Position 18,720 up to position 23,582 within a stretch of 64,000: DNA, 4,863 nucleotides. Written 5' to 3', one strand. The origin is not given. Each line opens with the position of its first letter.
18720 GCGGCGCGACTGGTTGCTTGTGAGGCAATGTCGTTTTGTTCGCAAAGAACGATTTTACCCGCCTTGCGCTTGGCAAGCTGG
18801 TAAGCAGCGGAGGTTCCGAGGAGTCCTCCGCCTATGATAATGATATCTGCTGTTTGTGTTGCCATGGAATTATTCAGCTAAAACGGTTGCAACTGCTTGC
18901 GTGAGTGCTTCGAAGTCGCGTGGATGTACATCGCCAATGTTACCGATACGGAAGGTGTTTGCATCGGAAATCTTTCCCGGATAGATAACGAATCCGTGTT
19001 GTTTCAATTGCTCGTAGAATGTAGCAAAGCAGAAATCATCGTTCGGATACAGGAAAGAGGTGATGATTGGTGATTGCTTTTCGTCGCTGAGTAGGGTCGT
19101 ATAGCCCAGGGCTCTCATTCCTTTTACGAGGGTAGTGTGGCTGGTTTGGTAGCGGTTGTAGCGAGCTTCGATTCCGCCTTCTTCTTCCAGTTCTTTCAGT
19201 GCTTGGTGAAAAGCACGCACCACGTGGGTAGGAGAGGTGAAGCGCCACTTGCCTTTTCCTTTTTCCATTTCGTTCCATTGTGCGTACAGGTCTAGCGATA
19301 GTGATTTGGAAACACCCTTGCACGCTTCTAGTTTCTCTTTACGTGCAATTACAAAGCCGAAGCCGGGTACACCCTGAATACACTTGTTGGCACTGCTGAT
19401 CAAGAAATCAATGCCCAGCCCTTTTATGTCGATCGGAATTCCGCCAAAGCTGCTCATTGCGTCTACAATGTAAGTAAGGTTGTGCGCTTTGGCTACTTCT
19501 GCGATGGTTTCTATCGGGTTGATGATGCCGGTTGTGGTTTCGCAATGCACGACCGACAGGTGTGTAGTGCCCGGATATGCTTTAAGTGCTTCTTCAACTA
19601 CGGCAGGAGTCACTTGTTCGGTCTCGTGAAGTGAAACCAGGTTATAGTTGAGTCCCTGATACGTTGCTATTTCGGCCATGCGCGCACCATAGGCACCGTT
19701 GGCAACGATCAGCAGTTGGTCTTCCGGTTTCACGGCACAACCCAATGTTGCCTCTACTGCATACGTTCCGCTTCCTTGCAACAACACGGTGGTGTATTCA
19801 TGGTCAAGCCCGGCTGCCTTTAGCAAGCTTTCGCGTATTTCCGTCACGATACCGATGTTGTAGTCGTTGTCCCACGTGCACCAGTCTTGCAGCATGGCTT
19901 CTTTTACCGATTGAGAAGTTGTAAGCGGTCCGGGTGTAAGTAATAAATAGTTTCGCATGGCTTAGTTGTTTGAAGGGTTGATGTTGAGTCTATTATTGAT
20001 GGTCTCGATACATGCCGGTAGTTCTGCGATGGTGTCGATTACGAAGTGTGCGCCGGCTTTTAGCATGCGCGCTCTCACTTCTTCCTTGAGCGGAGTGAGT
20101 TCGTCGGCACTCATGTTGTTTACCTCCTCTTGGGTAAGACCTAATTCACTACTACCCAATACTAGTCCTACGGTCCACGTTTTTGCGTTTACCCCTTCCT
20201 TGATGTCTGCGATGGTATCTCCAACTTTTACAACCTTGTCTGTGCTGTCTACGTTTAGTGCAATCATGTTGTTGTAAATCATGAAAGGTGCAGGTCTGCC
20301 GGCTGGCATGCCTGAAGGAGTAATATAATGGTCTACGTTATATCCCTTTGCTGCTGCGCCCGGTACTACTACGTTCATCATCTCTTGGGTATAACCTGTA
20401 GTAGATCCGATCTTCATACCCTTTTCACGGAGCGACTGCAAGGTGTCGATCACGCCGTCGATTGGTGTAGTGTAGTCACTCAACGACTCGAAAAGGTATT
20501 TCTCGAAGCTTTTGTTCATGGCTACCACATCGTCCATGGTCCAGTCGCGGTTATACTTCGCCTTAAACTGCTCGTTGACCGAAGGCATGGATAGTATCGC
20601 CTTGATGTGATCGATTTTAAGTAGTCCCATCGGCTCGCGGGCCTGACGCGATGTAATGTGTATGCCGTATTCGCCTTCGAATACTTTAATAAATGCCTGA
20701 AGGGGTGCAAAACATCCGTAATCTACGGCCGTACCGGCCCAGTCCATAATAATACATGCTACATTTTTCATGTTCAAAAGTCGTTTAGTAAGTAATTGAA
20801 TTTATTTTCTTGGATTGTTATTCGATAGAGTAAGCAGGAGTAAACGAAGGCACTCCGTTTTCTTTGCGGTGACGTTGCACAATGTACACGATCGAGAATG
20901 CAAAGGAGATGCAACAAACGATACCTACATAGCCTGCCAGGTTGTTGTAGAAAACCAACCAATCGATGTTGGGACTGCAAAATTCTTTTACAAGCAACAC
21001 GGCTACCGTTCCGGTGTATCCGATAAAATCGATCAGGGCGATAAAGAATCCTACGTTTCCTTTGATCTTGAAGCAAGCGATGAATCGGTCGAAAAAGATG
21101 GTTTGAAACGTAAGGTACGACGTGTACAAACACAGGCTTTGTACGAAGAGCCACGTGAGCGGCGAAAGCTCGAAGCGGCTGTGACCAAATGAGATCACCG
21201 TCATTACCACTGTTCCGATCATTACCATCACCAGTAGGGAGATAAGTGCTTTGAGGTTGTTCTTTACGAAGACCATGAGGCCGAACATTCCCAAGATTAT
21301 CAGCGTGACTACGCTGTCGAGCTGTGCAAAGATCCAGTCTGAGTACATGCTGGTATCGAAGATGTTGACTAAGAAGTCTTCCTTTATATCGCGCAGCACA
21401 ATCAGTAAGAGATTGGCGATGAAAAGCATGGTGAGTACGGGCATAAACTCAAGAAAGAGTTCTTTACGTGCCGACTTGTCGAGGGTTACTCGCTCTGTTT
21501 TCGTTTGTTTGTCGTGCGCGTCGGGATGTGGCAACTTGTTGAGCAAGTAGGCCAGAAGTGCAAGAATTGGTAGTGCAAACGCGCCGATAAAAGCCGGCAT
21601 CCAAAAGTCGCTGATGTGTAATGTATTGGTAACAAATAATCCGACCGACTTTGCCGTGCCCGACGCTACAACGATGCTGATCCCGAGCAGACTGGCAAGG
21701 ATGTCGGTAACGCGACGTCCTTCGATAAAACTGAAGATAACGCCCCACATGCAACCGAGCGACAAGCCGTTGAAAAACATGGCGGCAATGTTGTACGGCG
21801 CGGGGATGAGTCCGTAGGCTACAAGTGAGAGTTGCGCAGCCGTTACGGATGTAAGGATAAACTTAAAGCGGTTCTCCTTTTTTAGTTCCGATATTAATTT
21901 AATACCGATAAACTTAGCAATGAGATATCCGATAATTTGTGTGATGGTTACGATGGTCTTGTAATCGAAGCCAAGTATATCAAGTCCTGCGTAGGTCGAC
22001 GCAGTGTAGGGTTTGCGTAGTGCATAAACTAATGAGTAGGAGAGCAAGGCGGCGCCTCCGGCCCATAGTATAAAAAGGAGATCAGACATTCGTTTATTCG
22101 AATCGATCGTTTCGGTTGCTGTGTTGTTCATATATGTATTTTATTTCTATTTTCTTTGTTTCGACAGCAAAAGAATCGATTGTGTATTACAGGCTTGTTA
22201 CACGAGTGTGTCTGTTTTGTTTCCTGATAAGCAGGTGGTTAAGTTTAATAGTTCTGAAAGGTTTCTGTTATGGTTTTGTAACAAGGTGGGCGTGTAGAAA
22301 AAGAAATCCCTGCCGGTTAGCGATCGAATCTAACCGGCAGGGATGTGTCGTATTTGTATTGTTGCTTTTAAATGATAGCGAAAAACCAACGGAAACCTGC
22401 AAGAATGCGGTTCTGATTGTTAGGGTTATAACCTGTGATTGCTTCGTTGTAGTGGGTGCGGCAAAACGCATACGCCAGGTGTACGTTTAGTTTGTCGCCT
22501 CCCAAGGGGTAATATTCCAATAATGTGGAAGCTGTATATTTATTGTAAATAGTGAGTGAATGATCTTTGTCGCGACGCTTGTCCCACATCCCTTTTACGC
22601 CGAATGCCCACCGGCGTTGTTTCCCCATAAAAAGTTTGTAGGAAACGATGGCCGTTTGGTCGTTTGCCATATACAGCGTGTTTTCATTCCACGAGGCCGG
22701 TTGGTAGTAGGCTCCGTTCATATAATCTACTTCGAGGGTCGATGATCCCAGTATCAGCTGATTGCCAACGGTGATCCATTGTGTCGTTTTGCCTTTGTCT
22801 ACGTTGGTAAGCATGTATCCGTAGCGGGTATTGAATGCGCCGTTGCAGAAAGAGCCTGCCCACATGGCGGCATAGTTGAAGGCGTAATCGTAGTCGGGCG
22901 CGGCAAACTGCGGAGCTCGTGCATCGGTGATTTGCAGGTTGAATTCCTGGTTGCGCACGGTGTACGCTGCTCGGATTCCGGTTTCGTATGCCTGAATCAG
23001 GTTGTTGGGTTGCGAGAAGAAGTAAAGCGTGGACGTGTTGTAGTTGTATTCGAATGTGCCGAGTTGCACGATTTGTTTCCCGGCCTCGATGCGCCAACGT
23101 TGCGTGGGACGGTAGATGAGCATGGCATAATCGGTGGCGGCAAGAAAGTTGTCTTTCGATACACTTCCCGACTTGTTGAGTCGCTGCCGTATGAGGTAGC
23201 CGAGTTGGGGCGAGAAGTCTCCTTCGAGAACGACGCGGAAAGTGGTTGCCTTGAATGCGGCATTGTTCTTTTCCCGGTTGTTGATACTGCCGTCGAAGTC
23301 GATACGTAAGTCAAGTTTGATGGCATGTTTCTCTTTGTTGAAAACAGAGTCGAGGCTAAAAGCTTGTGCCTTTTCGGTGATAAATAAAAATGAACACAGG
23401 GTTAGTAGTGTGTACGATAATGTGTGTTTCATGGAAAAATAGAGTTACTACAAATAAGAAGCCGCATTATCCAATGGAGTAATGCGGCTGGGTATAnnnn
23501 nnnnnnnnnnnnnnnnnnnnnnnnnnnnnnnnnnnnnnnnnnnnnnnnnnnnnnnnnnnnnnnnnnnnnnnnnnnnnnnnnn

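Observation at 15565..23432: phnW-phnX phosphonatase genes fused operonically to a DAO-family flavoprotein and a ferredoxin-domain, anaerobe-type EtfB/EtfA pair: candidate ETF-coupled (possibly electron-confurcating) aminophosphonate dehydrogenase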

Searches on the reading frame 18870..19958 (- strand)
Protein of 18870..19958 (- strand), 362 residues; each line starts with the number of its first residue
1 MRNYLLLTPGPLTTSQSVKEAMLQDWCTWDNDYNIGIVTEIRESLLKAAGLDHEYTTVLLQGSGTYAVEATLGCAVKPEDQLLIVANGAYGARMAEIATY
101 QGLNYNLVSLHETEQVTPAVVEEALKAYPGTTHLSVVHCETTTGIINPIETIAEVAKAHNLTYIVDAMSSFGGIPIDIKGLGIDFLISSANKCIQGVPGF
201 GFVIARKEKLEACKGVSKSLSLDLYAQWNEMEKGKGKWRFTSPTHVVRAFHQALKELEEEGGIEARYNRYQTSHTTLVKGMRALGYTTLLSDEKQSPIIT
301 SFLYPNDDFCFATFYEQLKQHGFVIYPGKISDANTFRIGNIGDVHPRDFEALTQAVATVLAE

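Call 3: search_protein_families(library=pfam, proteins=[window:18870-19958:-], max_evalue=0.01)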
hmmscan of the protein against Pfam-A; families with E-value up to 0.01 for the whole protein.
window:18870-19958:- (362 aa): 4 families
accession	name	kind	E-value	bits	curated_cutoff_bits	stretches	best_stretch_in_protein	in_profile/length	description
PF00266.25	Aminotran_5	-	1.2e-28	100.6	21.5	1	37-303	44-315/371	Aminotransferase class-V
PF00155.27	Aminotran_1_2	-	3.3e-06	27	19.7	1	15-292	19-301/361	Aminotransferase class I and II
PF01053.26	Cys_Met_Meta_PP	-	6.2e-05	22.2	27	1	57-197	69-203/381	Cys/Met metabolism PLP-dependent enzyme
PF01041.23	DegT_DnrJ_EryC1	-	0.0073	16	19.8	0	61-172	45-151/360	DegT/DnrJ/EryC1/StrS aminotransferase family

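Call 4: search_protein_families(library=ncbifam, proteins=[window:18870-19958:-], max_evalue=0.01)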
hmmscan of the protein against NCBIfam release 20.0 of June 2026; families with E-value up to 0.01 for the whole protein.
window:18870-19958:- (362 aa): 39 families (the best 25 are shown)
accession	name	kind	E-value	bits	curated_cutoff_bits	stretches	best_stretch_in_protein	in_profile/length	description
TIGR02326.1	transamin_PhnW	equivalog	2.4e-169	563.1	400.8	1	2-360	2-360/363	2-aminoethylphosphonate--pyruvate transaminase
NF010006.0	PRK13479.1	equivalog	6.2e-167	555.3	296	1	2-360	4-361/369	2-aminoethylphosphonate--pyruvate transaminase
TIGR03301.1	PhnW-AepZ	equivalog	2e-145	484.7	360.8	1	5-359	1-354/355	2-aminoethylphosphonate aminotransferase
NF046070.1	PyrdoxPyrvTramin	equivalog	7.6e-39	133.6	600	1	4-346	6-349/369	pyridoxamine--pyruvate transaminase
NF045640.1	AspGlyoxATaseBhcA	equivalog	2.4e-20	72.8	650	1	7-344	8-348/395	L-aspartate--glyoxylate aminotransferase BhcA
TIGR01977.1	am_tr_V_EF2568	hypoth_equivalog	2.8e-14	52.9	377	1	37-213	45-221/376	cysteine desulfurase family protein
TIGR01979.1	sufS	subfamily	1.5e-12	47.1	475.1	1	96-216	127-244/403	SufS family cysteine desulfurase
TIGR03402.1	FeS_nifS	equivalog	2.1e-11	43.3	530.75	1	78-205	84-210/379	cysteine desulfurase NifS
TIGR04343.1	egtE_PLP_lyase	equivalog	2.7e-11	42.9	400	1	56-212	72-222/370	ergothioneine biosynthesis PLP-dependent enzyme EgtE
NF010611.0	PRK14012.1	equivalog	6.8e-11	41.7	548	1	102-207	120-222/406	IscS subfamily cysteine desulfurase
TIGR03403.1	nifS_epsilon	equivalog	9.1e-11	41.2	587.7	1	102-207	114-216/382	NifS family cysteine desulfurase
TIGR01366.1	serC_3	equivalog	1e-10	41.4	401.65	1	37-360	42-358/361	phosphoserine transaminase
NF002806.0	PRK02948.1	subfamily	3.2e-10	39.6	304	1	99-203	109-210/381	IscS subfamily cysteine desulfurase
TIGR02006.1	IscS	equivalog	3.4e-10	39.5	643.2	1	102-207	116-218/402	IscS subfamily cysteine desulfurase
TIGR03235.1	DNA_S_dndA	equivalog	6.4e-10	38.9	480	1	102-210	112-217/353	cysteine desulfurase DndA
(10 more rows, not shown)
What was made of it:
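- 18870..19958 (-): PhnW, 2-aminoethylphosphonate:pyruvate transaminase. TIGR02326, 563 bits against a cutoff of 401 (call 4).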

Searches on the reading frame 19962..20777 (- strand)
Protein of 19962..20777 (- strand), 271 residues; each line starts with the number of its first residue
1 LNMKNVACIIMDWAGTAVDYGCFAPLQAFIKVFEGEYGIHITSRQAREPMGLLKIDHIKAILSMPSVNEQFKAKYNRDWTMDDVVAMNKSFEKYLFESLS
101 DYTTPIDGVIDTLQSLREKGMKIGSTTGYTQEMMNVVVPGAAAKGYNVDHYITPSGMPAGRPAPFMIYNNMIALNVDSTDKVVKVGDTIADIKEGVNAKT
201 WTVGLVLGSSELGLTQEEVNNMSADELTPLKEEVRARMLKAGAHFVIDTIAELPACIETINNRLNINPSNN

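Call 3: search_protein_families(library=pfam, proteins=[window:19962-20777:-], max_evalue=0.01)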
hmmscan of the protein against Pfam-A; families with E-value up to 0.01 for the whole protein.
window:19962-20777:- (271 aa): 2 families
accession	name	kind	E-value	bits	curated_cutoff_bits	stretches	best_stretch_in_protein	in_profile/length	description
PF13419.12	HAD_2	-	9e-12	45.9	23.8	1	28-203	19-176/178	Haloacid dehalogenase-like hydrolase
PF00702.32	Hydrolase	-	1.5e-11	45.5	26.4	1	8-198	3-190/191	haloacid dehalogenase-like hydrolase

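Call 4: search_protein_families(library=ncbifam, proteins=[window:19962-20777:-], max_evalue=0.01)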
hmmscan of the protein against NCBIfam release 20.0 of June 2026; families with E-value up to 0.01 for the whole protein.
window:19962-20777:- (271 aa): 18 families
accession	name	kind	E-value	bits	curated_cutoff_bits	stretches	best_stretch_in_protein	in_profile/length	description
TIGR01422.2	phosphonatase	equivalog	2.2e-101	338.4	220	1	7-257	2-251/251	phosphonoacetaldehyde hydrolase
TIGR03351.1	PhnX-like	hypoth_equivalog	1.1e-26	94.2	218.9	1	9-210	4-195/220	phosphonatase-like hydrolase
NF053741.1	noncata_PA2803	equivalog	2.5e-13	50.4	240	1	100-263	26-184/191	HAD superfamily inactivated hydrolase PcrP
NF009695.0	PRK13222.1-2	equivalog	5.7e-10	39.1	225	1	72-234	62-222/226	phosphoglycolate phosphatase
NF009804.0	PRK13288.1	equivalog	5.7e-08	32.5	218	1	82-205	60-181/215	pyrophosphatase PpaX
TIGR02253.1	CTE7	subfamily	2.4e-07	30.8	169.75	1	77-209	68-198/221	TIGR02253 family HAD-type hydrolase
TIGR01454.1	AHBA_synth_RP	hypoth_equivalog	5.5e-06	26.2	246.65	1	99-210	70-179/205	AHBA synthesis associated protein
TIGR01509.1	HAD-SF-IA-v3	subfamily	6.5e-06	26.4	29.4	1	157-204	107-153/154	HAD-IA family hydrolase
NF053653.1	InDiPhoBT2121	equivalog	8.2e-06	25.5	245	1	66-211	50-192/216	inorganic diphosphatase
TIGR01449.2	PGP_bact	equivalog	1.1e-05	25.1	180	1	84-213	65-192/213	phosphoglycolate phosphatase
TIGR01549.1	HAD-SF-IA-v1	subfamily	4.7e-05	23.8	23.3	1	97-198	55-148/149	HAD-IA family hydrolase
NF053830.1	RUBPPhHalo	equivalog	0.00018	21.2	330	1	97-209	96-206/234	ribulose-1,5-bisphosphate 5-phosphatase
NF008087.0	PRK10826.1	equivalog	0.00031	20.4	191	1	4-187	5-173/222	hexitol phosphatase HxpB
TIGR01548.1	HAD-SF-IA-hyp1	hypoth_equivalog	0.00047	19.8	140.2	1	111-198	113-197/197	TIGR01548 family HAD-type hydrolase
NF009694.0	PRK13222.1-1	equivalog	0.00079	18.8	415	1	83-209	90-214/252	phosphoglycolate phosphatase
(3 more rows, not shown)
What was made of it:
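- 19962..20777 (-): PhnX, phosphonoacetaldehyde hydrolase. The true start may be the ATG at 20771. TIGR01422, 338 bits against a cutoff of 220 (call 4).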

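Call 39: find_homologous_proteins(query=window:19962-20777:-, max_evalue=1e-30)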
Query window:19962-20777:- (271 aa): 4372 proteins with E <= 1e-30 among 5111 candidates; the best 120 are listed.
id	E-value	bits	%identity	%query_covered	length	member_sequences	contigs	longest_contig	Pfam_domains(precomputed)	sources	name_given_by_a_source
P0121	1.7e-165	567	93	99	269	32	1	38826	PF13419.13,PF00702.33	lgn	-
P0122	1.7e-120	419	71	96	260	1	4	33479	PF13419.13,PF00702.33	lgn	-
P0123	1.7e-120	419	71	96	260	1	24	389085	PF13419.13,PF00702.33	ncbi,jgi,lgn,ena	jgi:phosphonoacetaldehyde hydrolase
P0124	2.3e-120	419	72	96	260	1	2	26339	PF13419.13,PF00702.33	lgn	-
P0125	3.2e-120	418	71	96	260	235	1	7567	PF13419.13,PF00702.33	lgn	-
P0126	3.2e-120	418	71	96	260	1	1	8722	PF13419.13,PF00702.33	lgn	-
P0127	5.7e-120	417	70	96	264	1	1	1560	PF13419.13,PF00702.33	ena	-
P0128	6.0e-120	417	71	96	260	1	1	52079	PF13419.13,PF00702.33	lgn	-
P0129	8.2e-120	417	71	96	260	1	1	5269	PF13419.13,PF00702.33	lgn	-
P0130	8.3e-120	417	71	96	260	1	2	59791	PF13419.13,PF00702.33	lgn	-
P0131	8.3e-120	417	71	96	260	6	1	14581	PF13419.13,PF00702.33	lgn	-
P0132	1.2e-119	416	71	96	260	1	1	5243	PF13419.13,PF00702.33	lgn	-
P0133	1.2e-119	416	70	96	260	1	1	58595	PF13419.13,PF00702.33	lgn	-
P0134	1.2e-119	416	70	96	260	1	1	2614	PF13419.13,PF00702.33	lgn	-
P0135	1.6e-119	416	69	96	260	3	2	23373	PF13419.13,PF00702.33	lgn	-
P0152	4.2e-119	414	70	96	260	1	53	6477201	PF13419.13,PF00702.33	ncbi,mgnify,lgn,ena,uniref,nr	ncbi:phosphonoacetaldehyde hydrolase [Parabacteroides gordonii]|mgnify:FL=1|uniref:Phosphonoacetalde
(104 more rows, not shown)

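Call 40: find_encoding_contigs(protein=P0152, flank=10000, max_places=2)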
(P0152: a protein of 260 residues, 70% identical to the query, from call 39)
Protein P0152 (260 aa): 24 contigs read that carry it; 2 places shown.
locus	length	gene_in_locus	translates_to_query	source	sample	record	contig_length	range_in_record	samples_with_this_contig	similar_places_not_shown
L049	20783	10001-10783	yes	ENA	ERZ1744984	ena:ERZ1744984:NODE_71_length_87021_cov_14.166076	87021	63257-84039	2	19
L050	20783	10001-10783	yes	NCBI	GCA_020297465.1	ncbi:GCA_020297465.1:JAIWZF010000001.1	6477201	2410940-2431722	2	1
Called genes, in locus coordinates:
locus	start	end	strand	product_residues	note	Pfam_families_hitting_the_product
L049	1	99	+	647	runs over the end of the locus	PF02838:Glyco_hydro_20b, PF00728:Glyco_hydro_20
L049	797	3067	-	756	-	PF13620:CarboxypepD_reg, PF13715:CarbopepD_reg_2, PF07715:Plug, PF00593:TonB_dep_Rec_b-barrel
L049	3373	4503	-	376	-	PF07396:Porin_O_P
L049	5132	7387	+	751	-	PF01384:PHO4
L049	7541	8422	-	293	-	-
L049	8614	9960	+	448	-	PF18943:DUF5690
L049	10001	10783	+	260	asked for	PF00702:Hydrolase, PF13419:HAD_2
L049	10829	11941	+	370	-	PF00266:Aminotran_5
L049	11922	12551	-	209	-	PF08889:WbqC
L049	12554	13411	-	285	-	PF10502:Peptidase_S26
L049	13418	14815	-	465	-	PF10502:Peptidase_S26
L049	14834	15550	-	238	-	PF01113:DapB_N, PF05173:DapB_C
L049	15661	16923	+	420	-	PF11013:DUF2851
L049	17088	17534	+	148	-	-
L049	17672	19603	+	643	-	PF13205:Big_5, PF09912:DUF2141 (faint)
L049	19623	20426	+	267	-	PF11306:DUF3108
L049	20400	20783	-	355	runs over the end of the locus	PF02518:HATPase_c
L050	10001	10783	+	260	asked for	PF00702:Hydrolase, PF13419:HAD_2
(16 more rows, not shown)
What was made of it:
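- Closest known: PhnW-PhnX phosphonatase pathway. Same: The basic Bacteroidales unit DUF5690-phnX-phnW is also found alone, for example in Parabacteroides gordonii (call 40).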

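Call 63: search_protein_families(library=pfam, proteins=[L049:7541-8422:-], max_evalue=1)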
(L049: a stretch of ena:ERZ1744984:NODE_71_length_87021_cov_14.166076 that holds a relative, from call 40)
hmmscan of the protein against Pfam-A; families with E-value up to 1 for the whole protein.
L049:7541-8422:- (293 aa): 2 families
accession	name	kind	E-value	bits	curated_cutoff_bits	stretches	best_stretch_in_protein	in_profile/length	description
PF02536.19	mTERF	-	0.036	13.4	23.1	1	10-93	35-119/314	mTERF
PF12108.13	SF3a60_bindingd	-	0.15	12.5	22.3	1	3-16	6-19/27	Splicing factor SF3a60 binding domain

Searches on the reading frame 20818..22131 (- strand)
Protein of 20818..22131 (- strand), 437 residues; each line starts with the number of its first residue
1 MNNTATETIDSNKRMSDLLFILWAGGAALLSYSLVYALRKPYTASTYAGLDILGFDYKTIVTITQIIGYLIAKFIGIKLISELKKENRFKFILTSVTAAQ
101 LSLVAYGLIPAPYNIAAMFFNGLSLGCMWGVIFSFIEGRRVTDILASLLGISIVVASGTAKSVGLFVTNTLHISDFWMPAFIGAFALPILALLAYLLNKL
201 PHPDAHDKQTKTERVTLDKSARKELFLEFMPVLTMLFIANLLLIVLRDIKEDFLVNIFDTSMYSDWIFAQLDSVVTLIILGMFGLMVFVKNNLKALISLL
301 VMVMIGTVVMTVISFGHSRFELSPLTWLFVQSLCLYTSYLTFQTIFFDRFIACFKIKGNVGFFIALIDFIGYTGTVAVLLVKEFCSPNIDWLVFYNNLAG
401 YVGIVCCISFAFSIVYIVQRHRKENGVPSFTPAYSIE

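Call 3: search_protein_families(library=pfam, proteins=[window:20818-22131:-], max_evalue=0.01)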
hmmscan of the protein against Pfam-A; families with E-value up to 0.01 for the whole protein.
window:20818-22131:- (437 aa): 1 family
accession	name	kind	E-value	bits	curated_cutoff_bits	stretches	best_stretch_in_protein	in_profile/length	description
PF18943.6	DUF5690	-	1.6e-140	468.8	25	1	41-420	1-382/382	Family of unknown function (DUF5690)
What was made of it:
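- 20818..22131 (-): DUF5690 inner-membrane permease, candidate aminophosphonate importer. PF18943, E 1.6e-140 (call 3).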

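Call 4: search_protein_families(library=ncbifam, proteins=[window:20818-22131:-], max_evalue=0.01)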
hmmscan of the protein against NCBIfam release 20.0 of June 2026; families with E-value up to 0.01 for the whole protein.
window:20818-22131:- (437 aa): 0 families

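Call 64: search_solved_structures(query=window:20818-22131:-, max_evalue=1)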
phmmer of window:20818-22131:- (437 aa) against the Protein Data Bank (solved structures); distinct sequences matched with E-value up to 1: 0.
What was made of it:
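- Tried and rejected: No match at E of 1 or below (call 64).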

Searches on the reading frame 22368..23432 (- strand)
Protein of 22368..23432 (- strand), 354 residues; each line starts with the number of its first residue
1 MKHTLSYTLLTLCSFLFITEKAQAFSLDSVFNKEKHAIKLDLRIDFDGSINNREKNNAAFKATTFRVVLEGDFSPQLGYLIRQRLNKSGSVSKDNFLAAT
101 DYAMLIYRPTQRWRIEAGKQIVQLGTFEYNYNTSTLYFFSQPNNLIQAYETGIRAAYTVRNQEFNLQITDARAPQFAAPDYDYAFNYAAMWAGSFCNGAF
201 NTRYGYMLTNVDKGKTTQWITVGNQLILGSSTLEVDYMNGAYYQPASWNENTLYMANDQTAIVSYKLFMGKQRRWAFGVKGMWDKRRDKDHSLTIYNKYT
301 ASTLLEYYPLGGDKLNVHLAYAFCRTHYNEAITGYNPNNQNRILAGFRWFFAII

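Call 3: search_protein_families(library=pfam, proteins=[window:22368-23432:-], max_evalue=0.01)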
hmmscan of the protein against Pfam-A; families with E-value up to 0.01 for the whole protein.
window:22368-23432:- (354 aa): 1 family
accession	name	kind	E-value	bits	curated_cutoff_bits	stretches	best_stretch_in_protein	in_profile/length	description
PF07396.17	Porin_O_P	-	3e-13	50.2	20.9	1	39-247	4-246/370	Phosphate-selective porin O and P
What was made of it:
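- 22368..23432 (-): Outer-membrane porin of the Porin_O_P family, probably a separate transcript. PF07396, E 3e-13 (call 3).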

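Call 4: search_protein_families(library=ncbifam, proteins=[window:22368-23432:-], max_evalue=0.01)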
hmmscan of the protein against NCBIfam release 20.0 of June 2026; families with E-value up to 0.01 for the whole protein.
window:22368-23432:- (354 aa): 0 families
